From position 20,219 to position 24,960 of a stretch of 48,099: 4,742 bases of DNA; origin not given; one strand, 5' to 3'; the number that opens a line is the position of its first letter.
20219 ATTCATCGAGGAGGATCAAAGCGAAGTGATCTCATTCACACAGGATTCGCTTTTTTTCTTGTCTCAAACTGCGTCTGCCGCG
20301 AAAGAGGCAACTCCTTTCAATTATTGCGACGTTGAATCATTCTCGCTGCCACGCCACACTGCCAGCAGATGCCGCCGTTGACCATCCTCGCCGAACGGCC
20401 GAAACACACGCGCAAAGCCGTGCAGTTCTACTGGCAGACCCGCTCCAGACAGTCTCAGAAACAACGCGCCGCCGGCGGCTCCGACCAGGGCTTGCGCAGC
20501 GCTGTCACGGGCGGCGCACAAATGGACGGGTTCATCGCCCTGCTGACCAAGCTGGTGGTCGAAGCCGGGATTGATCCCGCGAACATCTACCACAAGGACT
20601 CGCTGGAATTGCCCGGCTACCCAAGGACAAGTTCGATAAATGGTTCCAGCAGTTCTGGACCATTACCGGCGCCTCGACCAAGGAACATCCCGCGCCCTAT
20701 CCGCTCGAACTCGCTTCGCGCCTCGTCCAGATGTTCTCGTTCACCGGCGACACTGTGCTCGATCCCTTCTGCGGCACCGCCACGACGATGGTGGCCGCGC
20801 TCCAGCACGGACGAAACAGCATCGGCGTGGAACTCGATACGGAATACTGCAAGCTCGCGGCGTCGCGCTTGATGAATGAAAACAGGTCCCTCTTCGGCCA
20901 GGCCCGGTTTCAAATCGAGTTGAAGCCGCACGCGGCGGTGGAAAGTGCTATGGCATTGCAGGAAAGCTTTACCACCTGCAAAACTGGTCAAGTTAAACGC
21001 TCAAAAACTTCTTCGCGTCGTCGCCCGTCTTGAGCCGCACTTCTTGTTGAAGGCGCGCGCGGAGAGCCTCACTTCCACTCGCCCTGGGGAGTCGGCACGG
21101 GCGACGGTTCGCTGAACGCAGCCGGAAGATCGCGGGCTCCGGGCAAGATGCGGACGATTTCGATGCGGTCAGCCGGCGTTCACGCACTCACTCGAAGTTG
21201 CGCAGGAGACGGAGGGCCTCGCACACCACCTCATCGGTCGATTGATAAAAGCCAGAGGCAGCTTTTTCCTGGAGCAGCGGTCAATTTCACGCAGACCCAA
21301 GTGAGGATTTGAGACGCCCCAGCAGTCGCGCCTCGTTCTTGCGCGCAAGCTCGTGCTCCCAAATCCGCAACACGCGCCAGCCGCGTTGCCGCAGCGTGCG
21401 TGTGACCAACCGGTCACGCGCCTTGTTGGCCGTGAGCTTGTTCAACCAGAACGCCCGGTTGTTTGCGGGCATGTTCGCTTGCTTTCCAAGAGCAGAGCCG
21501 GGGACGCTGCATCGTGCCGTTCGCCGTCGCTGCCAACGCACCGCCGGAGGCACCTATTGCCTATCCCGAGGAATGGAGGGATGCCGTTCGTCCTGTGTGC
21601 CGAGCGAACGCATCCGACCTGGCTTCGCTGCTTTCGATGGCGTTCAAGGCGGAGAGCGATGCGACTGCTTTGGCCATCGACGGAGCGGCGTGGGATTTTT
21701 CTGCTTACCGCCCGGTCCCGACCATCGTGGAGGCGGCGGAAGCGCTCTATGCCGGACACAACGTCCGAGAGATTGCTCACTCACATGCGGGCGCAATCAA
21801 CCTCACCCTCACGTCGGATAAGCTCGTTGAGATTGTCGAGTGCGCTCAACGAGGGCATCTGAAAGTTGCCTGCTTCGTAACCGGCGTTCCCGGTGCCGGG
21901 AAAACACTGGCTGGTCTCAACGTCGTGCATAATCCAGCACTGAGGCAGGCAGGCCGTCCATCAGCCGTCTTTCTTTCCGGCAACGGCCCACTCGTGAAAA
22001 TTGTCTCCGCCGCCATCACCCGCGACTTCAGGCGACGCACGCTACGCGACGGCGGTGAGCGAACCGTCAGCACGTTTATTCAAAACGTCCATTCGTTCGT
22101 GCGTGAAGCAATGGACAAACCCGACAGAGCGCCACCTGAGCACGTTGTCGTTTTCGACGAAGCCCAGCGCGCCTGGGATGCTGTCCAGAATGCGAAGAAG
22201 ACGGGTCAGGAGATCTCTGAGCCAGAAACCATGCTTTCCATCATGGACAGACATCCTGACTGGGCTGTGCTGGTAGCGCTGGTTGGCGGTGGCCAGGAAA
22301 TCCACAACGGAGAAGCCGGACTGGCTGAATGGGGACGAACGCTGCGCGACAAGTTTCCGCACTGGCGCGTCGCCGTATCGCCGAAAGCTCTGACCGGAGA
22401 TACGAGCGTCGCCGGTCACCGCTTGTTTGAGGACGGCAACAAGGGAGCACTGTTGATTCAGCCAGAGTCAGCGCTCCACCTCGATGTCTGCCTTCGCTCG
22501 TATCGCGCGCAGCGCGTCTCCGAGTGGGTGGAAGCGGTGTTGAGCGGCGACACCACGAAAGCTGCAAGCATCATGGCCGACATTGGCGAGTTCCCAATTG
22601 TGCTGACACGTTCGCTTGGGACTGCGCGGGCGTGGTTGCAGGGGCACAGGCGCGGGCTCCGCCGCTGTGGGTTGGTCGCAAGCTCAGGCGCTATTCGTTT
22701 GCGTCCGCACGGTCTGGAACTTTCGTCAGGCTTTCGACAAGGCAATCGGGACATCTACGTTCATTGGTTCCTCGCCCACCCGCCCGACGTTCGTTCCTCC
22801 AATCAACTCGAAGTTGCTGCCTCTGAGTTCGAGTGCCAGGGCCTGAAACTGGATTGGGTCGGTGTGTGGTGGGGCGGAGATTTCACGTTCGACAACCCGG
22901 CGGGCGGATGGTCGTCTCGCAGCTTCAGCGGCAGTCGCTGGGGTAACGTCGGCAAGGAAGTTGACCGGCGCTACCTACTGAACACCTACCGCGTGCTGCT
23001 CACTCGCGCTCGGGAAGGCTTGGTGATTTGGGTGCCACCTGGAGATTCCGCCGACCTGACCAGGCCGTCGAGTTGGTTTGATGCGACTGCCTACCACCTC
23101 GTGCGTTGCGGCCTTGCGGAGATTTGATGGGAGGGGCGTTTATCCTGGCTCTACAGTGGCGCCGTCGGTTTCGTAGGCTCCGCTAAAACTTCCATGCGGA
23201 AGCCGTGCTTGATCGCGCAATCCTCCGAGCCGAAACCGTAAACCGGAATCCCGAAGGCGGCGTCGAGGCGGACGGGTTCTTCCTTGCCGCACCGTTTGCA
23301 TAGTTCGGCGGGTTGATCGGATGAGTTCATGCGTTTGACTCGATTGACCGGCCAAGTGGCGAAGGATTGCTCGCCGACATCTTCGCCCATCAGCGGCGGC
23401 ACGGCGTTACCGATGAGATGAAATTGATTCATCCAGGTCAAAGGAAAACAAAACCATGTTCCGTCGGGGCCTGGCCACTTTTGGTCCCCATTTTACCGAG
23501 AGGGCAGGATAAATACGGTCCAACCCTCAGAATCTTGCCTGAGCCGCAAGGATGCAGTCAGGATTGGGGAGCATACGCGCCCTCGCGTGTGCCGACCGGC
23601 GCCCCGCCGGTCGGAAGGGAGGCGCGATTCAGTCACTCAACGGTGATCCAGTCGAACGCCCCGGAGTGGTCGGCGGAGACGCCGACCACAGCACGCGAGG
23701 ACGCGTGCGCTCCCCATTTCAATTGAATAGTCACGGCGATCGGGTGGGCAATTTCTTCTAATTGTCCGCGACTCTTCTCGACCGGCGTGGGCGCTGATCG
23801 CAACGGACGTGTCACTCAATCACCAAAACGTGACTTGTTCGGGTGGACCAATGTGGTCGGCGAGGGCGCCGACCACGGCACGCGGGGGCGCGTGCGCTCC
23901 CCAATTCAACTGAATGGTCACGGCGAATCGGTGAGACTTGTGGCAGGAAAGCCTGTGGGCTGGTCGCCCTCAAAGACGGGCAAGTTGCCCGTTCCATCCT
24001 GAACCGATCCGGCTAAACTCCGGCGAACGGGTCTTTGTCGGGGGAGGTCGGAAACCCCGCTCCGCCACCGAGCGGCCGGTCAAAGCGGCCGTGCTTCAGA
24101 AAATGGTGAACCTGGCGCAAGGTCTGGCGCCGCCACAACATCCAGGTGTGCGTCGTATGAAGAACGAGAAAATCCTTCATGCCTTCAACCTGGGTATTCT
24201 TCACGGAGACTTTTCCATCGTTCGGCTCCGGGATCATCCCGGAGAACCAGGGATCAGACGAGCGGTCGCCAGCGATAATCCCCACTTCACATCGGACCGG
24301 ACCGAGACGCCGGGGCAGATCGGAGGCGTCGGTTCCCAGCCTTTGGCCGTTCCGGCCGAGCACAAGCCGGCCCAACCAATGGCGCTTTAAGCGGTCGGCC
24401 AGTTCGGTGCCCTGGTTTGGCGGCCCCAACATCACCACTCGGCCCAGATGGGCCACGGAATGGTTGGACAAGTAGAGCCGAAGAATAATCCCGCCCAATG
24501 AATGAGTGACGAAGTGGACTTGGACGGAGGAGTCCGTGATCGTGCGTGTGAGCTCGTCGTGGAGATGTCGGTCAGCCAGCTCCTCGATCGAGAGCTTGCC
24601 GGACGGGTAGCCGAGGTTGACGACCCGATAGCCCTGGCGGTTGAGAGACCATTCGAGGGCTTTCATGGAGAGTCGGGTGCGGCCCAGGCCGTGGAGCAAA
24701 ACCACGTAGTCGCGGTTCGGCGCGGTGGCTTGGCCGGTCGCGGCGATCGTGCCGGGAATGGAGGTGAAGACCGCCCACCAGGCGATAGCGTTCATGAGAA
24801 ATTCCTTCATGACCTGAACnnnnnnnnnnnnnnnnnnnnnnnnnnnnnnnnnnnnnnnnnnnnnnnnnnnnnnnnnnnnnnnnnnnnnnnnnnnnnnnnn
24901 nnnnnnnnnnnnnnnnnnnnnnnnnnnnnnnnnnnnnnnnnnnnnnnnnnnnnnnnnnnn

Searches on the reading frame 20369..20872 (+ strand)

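Call 40: search_protein_families(library=pfam, proteins=[window:20369-20872:+], max_evalue=0.01)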
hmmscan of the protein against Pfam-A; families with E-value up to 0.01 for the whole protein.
window:20369-20872:+ (167 aa): 1 family
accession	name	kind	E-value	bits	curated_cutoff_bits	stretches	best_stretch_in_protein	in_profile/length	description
PF04555.19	XhoI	-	2e-15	57.7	25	1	31-87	1-57/191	Restriction endonuclease XhoI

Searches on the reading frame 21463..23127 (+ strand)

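Call 40: search_protein_families(library=pfam, proteins=[window:21463-23127:+], max_evalue=0.01)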
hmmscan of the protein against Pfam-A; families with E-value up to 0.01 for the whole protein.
window:21463-23127:+ (554 aa): 6 families
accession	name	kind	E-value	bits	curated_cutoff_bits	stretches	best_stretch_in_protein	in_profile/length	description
PF09848.15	SLFN-g3_helicase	-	1.8e-75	254.9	24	1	134-525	1-353/354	Schlafen group 3, DNA/RNA helicase domain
PF13191.12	AAA_16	-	8.2e-05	23.6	32.6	1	121-243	12-122/167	AAA ATPase domain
PF13401.12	AAA_22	-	0.0017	19.1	27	1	137-237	8-96/130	AAA domain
PF00004.35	AAA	-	0.0059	17.5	21.2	0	139-266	3-97/131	ATPase family associated with various cellular activities (AAA)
PF13604.12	AAA_30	-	0.0076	16.4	27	0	136-236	20-99/191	AAA domain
PF05707.18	Zot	-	0.0081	16.1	20.3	0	137-253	3-105/197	Zonular occludens toxin (Zot)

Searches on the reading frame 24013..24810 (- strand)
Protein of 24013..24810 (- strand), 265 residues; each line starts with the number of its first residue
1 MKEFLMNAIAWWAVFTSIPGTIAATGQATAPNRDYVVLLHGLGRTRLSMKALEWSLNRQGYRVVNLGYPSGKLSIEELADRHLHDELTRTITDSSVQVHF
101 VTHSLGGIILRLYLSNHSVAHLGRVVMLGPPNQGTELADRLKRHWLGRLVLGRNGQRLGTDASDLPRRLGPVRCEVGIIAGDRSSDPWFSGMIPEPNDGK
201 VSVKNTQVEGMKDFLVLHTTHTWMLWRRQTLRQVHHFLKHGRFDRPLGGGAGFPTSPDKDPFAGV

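Call 40: search_protein_families(library=pfam, proteins=[window:24013-24810:-], max_evalue=0.01)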
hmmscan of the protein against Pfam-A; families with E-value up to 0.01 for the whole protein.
window:24013-24810:- (265 aa): 5 families
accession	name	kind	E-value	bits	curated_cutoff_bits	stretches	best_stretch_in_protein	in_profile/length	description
PF24096.1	DUF7379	-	6.2e-08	33.2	33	1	81-144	55-124/191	Domain of unknown function (DUF7379)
PF12697.13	Abhydrolase_6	-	1e-06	30.1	26.3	1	36-154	1-117/217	Alpha/beta hydrolase family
PF00561.26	Abhydrolase_1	-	0.00015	22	25.8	1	96-160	69-138/245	alpha/beta hydrolase fold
PF02089.21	Palm_thioest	-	0.00061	20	26.8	1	36-138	2-116/254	Palmitoyl protein thioesterase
PF12146.15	Hydrolase_4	-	0.0012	18.7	27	0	31-64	2-35/239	Serine aminopeptidase, S33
